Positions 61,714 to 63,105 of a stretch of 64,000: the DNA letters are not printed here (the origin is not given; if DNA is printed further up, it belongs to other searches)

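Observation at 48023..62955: Compact DarA/DarB + KS/CLF + BtrH-like + sulfotransferase cluster: a candidate new resorcinol-type lipid pathway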

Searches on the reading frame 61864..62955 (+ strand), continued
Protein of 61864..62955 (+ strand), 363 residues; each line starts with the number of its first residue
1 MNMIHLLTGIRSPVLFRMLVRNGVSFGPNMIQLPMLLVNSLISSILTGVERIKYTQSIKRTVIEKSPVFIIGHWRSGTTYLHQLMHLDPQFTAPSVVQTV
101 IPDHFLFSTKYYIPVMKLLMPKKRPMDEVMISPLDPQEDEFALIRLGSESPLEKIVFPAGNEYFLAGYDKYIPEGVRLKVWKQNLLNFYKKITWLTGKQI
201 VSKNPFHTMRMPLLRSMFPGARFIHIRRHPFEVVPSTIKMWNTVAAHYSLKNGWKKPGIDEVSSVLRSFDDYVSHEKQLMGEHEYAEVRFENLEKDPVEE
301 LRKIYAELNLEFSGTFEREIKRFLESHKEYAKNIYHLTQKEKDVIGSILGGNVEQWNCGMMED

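Call 81: list_cluster_members(proteins=[L007:8099-8611:+, P0033, P0068, P0029, P0047])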
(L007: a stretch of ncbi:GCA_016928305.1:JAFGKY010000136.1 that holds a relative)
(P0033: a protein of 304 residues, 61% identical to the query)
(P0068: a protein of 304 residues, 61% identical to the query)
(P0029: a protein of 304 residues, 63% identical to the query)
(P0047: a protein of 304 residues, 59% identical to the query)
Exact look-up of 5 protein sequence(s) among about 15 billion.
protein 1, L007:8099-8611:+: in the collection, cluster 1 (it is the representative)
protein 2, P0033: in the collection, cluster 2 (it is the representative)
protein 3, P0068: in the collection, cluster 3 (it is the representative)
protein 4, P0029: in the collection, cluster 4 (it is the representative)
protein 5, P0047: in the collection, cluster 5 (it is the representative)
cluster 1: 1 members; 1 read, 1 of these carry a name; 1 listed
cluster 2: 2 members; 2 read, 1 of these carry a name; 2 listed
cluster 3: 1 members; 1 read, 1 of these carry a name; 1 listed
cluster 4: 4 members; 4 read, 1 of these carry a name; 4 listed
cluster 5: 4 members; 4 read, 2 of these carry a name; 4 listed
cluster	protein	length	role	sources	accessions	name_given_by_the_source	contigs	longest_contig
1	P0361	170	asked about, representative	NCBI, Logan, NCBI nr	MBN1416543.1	MAG: hypothetical protein JW973_15670 [Bacteroidales bacterium] | hypothetical protein [Bacteroidales bacterium]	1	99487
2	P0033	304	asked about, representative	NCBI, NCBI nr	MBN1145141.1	MAG: hypothetical protein JXA72_12000 [Bacteroidales bacterium] | hypothetical protein [Bacteroidales bacterium]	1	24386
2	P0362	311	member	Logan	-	-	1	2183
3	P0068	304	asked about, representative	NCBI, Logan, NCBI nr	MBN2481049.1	MAG: hypothetical protein JXB19_04875 [Bacteroidales bacterium] | hypothetical protein [Bacteroidales bacterium]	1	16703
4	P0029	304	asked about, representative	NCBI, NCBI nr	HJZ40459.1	MAG TPA: hypothetical protein VJ203_08855 [Bacteroidales bacterium] | hypothetical protein [Bacteroidales bacterium]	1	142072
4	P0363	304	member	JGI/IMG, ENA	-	-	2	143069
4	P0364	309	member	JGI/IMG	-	-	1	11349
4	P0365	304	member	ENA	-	-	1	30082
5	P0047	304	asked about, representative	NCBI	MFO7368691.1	MAG: hypothetical protein R6X09_00290 [Bacteroidales bacterium]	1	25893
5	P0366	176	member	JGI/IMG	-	hypothetical protein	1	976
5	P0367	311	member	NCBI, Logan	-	-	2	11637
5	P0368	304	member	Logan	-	-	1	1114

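Call 85: search_protein_families(library=ncbifam, proteins=[L047:11758-13194:+, L036:897-2603:+, L020:5123-6007:+, L042:7975-9330:-, L052:12340-12729:+, L029:3719-5812:+, L036:10939-11760:+, L032:13183-13863:+, L009:6017-6913:-], max_evalue=0.00001)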
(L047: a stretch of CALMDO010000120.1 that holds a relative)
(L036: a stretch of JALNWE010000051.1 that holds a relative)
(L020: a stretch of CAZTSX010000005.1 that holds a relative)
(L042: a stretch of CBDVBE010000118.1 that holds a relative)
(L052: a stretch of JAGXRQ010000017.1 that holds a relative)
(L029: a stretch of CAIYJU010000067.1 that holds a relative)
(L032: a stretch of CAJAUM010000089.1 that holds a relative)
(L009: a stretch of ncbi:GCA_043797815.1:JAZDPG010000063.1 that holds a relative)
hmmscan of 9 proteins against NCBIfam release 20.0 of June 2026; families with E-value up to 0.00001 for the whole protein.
L047:11758-13194:+ (478 aa): 8 families
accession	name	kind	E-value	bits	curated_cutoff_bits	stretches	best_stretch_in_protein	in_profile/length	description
NF053551.1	FlxY_rubin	equivalog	2.9e-215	714.8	520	1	45-468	1-424/424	flexirubin biosynthesis putative acyl-CoA ligase FlxY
NF041878.1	paak_haloarch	equivalog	8.5e-52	176.2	700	1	44-436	4-394/427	phenylacetate--CoA ligase PaaK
NF045666.1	DVU1553_fam_AMP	equivalog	1.5e-49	168.8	300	1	46-366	16-330/331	DVU_1553 family AMP-dependent CoA ligase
TIGR02155.1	PA_CoA_ligase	equivalog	1.2e-45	155.9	646.3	1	46-451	1-410/422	phenylacetate--CoA ligase PaaK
TIGR03335.1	F390_ftsA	equivalog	1e-29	103.5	458.7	1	43-360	4-323/445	coenzyme F390 synthetase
NF041217.1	BagE_FevW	exception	6.8e-13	48.4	800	1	70-369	29-313/424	bagremycin/ferroverdin synthetase BagE/FevW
TIGR02304.1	aden_form_hyp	equivalog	5.8e-09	35.4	251.9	0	207-414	182-375/430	F390 synthetase-related protein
NF009071.0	PRK12406.1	subfamily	2.6e-07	29.5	701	1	120-328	154-359/510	acyl-CoA synthetase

L036:897-2603:+ (568 aa): 1 family
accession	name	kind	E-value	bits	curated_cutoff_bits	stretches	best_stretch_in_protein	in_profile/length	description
NF040521.1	C45_proenzyme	subfamily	1.7e-68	231.3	85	1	79-421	1-312/313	C45 family autoproteolytic acyltransferase/hydrolase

L020:5123-6007:+ (294 aa): 16 families
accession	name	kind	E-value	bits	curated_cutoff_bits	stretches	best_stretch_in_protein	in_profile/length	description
NF006270.0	PRK08419.1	equivalog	7.7e-32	110.8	248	1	6-281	11-289/298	lipid A biosynthesis lauroyl acyltransferase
NF006432.0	PRK08706.1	equivalog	4.6e-27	95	384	1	7-287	6-285/289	lipid A biosynthesis lauroyl acyltransferase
TIGR02207.1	lipid_A_htrB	subfamily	2.9e-24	86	297.8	1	8-285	21-296/303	LpxL/LpxP family Kdo(2)-lipid IV(A) lauroyl/palmitoleoyl acyltransferase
NF005340.0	PRK06860.1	subfamily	2.1e-17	63.3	398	1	8-286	27-303/309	lipid A biosynthesis lauroyl acyltransferase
NF005399.0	PRK06946.1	subfamily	2.5e-16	59.8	343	1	7-288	12-291/294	lipid A biosynthesis lauroyl acyltransferase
NF006507.0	PRK08943.1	subfamily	4.5e-16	58.8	337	1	8-284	33-308/322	lipid A biosynthesis (KDO)2-(lauroyl)-lipid IVA acyltransferase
NF004191.0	PRK05646.1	equivalog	1.8e-15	57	491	1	8-288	24-303/310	lipid A biosynthesis lauroyl acyltransferase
NF005120.0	PRK06553.1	equivalog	7.9e-15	55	273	1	38-281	59-307/308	lipid A biosynthesis lauroyl acyltransferase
NF006437.0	PRK08733.1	equivalog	5e-14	52.1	540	1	11-285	30-299/306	LpxL/LpxP family Kdo(2)-lipid IV(A) lauroyl/palmitoleoyl acyltransferase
NF006487.0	PRK08905.1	equivalog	1.4e-12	47.3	281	1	5-291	3-284/290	lysophospholipid acyltransferase family protein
TIGR02208.1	lipid_A_msbB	equivalog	4.7e-12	45.8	336.05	1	8-276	23-290/305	lauroyl-Kdo(2)-lipid IV(A) myristoyltransferase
NF004190.0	PRK05645.1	equivalog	6.6e-12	45.1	377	1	11-288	15-292/295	lysophospholipid acyltransferase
NF005952.0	PRK08025.1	equivalog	3e-10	39.7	517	1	8-288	25-302/306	kdo(2)-lipid IV(A) palmitoleoyltransferase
NF006438.0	PRK08734.1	equivalog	6.6e-08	31.9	363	1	38-287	43-292/305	lauroyl acyltransferase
NF005150.0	PRK06628.1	equivalog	1.3e-06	28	350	1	40-281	51-289/290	lipid A biosynthesis lauroyl acyltransferase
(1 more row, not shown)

L042:7975-9330:- (451 aa): 13 families
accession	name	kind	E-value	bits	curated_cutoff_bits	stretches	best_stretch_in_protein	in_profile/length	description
TIGR04014.1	B12_SAM_MJ_0865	equivalog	1.5e-20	73.4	360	1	73-380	60-366/434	methyl-coenzyme M reductase glutamine C-methyltransferase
TIGR04013.1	B12_SAM_MJ_1487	hypoth_equivalog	3.9e-18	65.5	251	1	55-213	44-194/382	TIGR04013 family B12-binding domain/radical SAM domain-containing protein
TIGR03471.1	HpnJ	equivalog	2.7e-17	62.8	577.6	1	172-408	199-433/472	hopanoid biosynthesis associated radical SAM protein HpnJ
TIGR04072.2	rSAM_ladder_B12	equivalog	7.3e-16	57.8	360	1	69-291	85-298/443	lipid biosynthesis B12-binding/radical SAM protein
TIGR04367.1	HpnR_B12_rSAM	equivalog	2.8e-13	49.2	650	1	80-292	89-303/490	hopanoid C-3 methylase HpnR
NF038361.1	rSAM_Sden_1168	equivalog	3.2e-12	45.8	575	1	158-378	271-479/560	Sden_1168 family B12-binding radical SAM P-methyltransferase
TIGR02026.1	BchE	equivalog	1.6e-11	43.7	481.35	1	175-447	199-461/497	magnesium-protoporphyrin IX monomethyl ester anaerobic oxidative cyclase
NF050148.1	rSAM_ApyD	equivalog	1.2e-10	40.4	750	1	59-372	79-393/645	RiPP biosynthesis radical SAM protein ApyD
NF033070.1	rSAM_AprD4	equivalog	1.9e-09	36.9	500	1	145-379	162-397/456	AprD4 family radical SAM diol-dehydratase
NF045585.1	rSAM_slr0320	equivalog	5.5e-08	31.8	775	1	79-345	136-403/511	photosystem II high light acclimation radical SAM protein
NF033712.0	B12_rSAM_KedN5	subfamily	2.7e-07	29.2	700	1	81-376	91-395/624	KedN5 family methylcobalamin-dependent radical SAM C-methyltransferase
TIGR04385.1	B12_rSAM_cofa1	equivalog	9.7e-07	28.3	450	1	157-340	181-353/438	B12 lower ligand biosynthesis radical SAM protein BzaD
TIGR04479.1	bcpD_PhpK_rSAM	subfamily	5e-06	25.2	600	1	152-359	222-415/504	PhpK family radical SAM P-methyltransferase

L052:12340-12729:+ (129 aa): 0 families

L029:3719-5812:+ (697 aa): 0 families

L036:10939-11760:+ (273 aa): 0 families

L032:13183-13863:+ (226 aa): 0 families

L009:6017-6913:- (298 aa): 0 families
